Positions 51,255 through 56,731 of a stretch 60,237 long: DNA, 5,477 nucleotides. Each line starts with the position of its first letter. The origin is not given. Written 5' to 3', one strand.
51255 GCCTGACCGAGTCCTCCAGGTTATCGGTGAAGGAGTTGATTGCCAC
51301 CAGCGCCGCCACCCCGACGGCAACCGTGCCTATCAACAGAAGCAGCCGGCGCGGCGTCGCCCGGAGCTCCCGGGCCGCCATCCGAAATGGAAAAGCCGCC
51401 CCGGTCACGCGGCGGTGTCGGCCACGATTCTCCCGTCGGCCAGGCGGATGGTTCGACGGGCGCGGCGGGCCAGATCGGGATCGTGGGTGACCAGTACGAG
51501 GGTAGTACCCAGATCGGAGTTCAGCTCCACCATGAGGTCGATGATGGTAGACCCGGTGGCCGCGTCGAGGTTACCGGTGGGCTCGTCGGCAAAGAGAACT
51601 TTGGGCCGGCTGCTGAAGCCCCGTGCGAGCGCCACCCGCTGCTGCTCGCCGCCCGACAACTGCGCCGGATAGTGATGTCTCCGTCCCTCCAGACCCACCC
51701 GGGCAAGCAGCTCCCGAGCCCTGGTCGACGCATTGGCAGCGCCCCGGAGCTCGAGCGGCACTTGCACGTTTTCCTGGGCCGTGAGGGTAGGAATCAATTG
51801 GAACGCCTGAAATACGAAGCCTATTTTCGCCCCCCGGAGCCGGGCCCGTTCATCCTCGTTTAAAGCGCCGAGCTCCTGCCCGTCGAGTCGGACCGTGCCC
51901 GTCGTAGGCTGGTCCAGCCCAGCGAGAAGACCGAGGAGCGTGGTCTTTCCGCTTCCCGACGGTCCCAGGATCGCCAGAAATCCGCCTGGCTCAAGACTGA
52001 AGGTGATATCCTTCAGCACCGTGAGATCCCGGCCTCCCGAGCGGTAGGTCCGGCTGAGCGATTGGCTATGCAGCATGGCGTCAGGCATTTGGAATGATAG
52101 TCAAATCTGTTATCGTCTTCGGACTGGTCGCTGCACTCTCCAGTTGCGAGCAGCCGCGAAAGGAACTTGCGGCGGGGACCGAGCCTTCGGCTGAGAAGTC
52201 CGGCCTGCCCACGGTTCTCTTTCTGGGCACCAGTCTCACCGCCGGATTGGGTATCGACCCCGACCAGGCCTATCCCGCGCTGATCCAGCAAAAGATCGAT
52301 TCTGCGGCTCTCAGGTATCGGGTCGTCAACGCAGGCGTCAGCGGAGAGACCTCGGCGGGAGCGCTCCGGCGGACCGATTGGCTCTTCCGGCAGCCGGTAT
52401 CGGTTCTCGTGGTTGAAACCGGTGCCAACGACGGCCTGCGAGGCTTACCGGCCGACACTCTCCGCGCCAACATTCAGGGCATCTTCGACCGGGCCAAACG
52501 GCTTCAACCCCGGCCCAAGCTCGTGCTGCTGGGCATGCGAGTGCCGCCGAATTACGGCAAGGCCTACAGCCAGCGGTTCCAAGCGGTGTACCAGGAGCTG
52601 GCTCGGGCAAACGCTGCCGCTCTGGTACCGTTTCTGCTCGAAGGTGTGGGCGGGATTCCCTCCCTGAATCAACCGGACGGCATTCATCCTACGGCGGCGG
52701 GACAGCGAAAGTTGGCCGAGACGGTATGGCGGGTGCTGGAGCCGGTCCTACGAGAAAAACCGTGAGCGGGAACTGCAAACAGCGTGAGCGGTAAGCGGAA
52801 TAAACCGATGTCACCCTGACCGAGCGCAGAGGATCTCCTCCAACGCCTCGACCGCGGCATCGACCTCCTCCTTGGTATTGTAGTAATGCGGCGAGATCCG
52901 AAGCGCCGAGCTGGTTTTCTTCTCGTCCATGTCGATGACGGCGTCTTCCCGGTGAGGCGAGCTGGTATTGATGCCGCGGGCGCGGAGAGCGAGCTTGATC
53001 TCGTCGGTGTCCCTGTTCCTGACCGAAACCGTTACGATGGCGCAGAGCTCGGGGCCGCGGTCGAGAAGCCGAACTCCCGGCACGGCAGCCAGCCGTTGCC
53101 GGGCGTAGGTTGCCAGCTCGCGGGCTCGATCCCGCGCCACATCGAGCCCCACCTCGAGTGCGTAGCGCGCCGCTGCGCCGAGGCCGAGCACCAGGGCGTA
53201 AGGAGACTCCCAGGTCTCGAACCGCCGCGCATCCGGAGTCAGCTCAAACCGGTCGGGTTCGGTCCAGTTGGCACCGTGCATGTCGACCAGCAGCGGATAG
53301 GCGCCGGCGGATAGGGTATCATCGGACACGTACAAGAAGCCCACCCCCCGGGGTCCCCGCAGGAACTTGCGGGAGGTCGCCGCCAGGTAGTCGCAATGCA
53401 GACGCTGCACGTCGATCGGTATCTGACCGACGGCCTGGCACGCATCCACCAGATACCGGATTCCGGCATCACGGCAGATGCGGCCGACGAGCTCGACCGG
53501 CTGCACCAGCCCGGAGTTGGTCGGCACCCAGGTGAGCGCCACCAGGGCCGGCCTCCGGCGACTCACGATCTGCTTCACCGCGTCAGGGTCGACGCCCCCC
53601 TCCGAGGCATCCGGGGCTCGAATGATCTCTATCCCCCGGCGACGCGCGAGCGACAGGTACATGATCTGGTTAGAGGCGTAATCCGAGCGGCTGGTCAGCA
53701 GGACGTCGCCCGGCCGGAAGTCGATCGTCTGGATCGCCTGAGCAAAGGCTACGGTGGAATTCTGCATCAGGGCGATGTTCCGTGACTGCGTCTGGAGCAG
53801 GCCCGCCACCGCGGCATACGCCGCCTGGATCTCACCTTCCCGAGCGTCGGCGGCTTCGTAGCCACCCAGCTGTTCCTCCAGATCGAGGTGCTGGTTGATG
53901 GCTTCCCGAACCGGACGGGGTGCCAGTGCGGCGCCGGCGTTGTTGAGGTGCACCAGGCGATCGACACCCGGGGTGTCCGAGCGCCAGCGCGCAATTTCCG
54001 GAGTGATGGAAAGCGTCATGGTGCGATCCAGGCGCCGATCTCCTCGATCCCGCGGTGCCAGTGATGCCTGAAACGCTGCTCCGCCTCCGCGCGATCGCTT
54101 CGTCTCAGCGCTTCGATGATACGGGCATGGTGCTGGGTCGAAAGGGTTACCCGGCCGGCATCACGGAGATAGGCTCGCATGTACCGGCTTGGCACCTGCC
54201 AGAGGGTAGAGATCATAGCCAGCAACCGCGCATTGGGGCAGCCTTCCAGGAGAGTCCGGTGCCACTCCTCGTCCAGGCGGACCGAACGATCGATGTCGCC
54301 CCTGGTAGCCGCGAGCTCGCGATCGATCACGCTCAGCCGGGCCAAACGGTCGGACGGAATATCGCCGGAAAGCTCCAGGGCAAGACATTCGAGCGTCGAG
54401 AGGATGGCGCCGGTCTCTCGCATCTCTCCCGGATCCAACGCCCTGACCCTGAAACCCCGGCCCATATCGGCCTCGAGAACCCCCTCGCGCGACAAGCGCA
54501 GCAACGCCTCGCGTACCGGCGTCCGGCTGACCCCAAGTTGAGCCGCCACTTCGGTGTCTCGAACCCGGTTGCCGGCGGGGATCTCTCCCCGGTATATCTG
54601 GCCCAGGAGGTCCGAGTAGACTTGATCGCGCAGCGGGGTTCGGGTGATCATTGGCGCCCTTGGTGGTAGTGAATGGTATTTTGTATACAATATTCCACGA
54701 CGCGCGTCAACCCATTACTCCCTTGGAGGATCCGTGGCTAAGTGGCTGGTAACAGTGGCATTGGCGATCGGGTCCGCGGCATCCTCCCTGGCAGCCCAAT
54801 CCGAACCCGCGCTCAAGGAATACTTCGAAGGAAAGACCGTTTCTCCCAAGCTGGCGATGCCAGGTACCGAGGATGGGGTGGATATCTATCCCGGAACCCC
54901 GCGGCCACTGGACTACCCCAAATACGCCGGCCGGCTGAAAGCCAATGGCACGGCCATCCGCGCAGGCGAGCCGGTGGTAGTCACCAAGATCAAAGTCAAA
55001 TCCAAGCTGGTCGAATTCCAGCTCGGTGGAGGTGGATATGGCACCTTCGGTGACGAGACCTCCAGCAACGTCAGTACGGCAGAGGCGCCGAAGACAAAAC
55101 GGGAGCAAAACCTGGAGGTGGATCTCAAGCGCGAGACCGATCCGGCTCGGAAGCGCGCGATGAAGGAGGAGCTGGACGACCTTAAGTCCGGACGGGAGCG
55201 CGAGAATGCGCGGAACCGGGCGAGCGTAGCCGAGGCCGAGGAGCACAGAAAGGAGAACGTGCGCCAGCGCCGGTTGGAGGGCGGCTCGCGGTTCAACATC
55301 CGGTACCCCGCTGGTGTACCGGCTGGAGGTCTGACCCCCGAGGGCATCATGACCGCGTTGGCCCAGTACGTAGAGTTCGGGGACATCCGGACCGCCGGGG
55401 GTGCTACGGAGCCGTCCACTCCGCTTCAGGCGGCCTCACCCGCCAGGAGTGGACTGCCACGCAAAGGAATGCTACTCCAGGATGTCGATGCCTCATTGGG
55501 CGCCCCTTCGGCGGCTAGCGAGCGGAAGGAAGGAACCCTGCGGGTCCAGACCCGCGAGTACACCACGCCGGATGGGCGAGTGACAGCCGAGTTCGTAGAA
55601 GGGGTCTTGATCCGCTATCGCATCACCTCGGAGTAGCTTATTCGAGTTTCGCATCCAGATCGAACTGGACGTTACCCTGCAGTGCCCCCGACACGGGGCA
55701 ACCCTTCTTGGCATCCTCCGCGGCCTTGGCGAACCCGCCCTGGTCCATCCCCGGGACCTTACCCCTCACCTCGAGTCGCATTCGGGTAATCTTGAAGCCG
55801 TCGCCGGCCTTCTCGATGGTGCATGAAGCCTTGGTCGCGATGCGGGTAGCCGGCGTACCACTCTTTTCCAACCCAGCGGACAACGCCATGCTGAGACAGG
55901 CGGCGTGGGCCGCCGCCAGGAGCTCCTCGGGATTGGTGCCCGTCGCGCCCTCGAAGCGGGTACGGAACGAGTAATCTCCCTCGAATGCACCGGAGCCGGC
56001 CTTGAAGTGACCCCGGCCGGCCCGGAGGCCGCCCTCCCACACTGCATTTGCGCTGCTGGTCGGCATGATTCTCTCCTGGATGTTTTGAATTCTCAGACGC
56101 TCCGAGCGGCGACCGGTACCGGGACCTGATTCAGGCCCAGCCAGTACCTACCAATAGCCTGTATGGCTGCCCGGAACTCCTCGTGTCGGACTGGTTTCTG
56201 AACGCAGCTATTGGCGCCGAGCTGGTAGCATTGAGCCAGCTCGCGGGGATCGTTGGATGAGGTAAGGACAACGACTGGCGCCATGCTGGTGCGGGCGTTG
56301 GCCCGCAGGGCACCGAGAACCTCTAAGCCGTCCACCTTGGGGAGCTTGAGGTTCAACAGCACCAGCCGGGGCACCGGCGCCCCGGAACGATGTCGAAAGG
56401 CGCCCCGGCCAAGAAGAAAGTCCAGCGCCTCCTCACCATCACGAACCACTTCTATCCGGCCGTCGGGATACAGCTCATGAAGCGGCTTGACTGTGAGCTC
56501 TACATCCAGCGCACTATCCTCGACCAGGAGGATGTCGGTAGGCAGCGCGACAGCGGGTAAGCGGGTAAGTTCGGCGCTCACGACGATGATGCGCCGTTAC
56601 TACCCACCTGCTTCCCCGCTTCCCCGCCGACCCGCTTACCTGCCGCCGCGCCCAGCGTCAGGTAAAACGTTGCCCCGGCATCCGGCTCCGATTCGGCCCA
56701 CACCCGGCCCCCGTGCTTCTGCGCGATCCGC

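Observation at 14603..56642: Dense family of 7-/8-nt tandem-repeat arrays, mostly as inverted array pairs at gene borders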

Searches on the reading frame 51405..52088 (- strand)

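Call 63: search_protein_families(library=pfam, proteins=[window:51405-52088:-], max_evalue=0.001)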
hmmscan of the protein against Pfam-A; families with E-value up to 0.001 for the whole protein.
window:51405-52088:- (227 aa): 4 families
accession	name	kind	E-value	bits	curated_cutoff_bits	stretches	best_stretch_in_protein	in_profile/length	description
PF00005.33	ABC_tran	-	8.1e-37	127.3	25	1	25-171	1-136/137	ABC transporter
PF13304.12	AAA_21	-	6.1e-08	33.5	27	0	141-205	235-301/304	AAA domain, putative AbiEii toxin, Type IV TA system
PF02463.25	SMC_N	-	0.00081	19.3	40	0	36-216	25-211/220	RecF/RecN/SMC N terminal domain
PF13191.12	AAA_16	-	0.00088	20.2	32.6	0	33-190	23-124/167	AAA ATPase domain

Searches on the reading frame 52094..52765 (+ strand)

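Call 37: search_protein_families(library=pfam, proteins=[window:52094-52765:+], max_evalue=0.01)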
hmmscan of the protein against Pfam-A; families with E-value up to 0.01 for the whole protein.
window:52094-52765:+ (223 aa): 3 families
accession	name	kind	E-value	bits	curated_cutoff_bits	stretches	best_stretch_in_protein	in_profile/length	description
PF13472.12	Lipase_GDSL_2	-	1.8e-24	87.7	32.9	1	43-205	1-177/178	GDSL-like Lipase/Acylhydrolase family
PF00657.28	Lipase_GDSL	-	6.3e-15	56.3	23.6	1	41-210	1-207/208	GDSL-like Lipase/Acylhydrolase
PF04311.20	DUF459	-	0.00046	20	27.2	0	190-211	173-194/197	Protein of unknown function (DUF459)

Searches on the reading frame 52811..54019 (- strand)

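Call 37: search_protein_families(library=pfam, proteins=[window:52811-54019:-], max_evalue=0.01)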
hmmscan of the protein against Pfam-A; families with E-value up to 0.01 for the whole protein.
window:52811-54019:- (402 aa): 2 families
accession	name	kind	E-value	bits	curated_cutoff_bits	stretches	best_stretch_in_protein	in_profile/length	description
PF00266.25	Aminotran_5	-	2.8e-54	184.9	21.5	1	24-388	2-370/371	Aminotransferase class-V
PF01041.23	DegT_DnrJ_EryC1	-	3.7e-05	23.5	19.8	1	85-198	45-151/360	DegT/DnrJ/EryC1/StrS aminotransferase family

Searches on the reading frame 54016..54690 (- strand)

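Call 63: search_protein_families(library=pfam, proteins=[window:54016-54690:-], max_evalue=0.001)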
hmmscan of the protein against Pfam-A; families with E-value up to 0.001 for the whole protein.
window:54016-54690:- (224 aa): 2 families
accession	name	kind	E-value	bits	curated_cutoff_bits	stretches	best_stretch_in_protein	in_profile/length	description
PF07729.17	FCD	-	1.4e-17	64.7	24.3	1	97-212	6-124/125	FCD domain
PF00392.27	GntR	-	6e-16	58.3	27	1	21-82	2-64/64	Bacterial regulatory proteins, gntR family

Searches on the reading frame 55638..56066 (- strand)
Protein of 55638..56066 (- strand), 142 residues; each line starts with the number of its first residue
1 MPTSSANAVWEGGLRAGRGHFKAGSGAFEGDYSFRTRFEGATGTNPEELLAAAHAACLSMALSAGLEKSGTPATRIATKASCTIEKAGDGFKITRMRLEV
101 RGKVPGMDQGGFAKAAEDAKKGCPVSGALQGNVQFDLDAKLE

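Call 63: search_protein_families(library=pfam, proteins=[window:55638-56066:-], max_evalue=0.001)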
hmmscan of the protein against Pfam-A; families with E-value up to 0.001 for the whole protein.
window:55638-56066:- (142 aa): 1 family
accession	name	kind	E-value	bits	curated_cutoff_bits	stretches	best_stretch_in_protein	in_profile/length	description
PF02566.24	OsmC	-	8.9e-20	71.4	27.5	1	41-137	3-99/100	OsmC-like protein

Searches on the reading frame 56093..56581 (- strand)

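Call 37: search_protein_families(library=pfam, proteins=[window:56093-56581:-], max_evalue=0.01)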
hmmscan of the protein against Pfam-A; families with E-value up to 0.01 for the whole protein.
window:56093-56581:- (162 aa): 1 family
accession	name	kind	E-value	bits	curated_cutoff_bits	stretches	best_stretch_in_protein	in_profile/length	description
PF00072.30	Response_reg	-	2.3e-15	57.1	30.2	1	17-141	1-111/111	Response regulator receiver domain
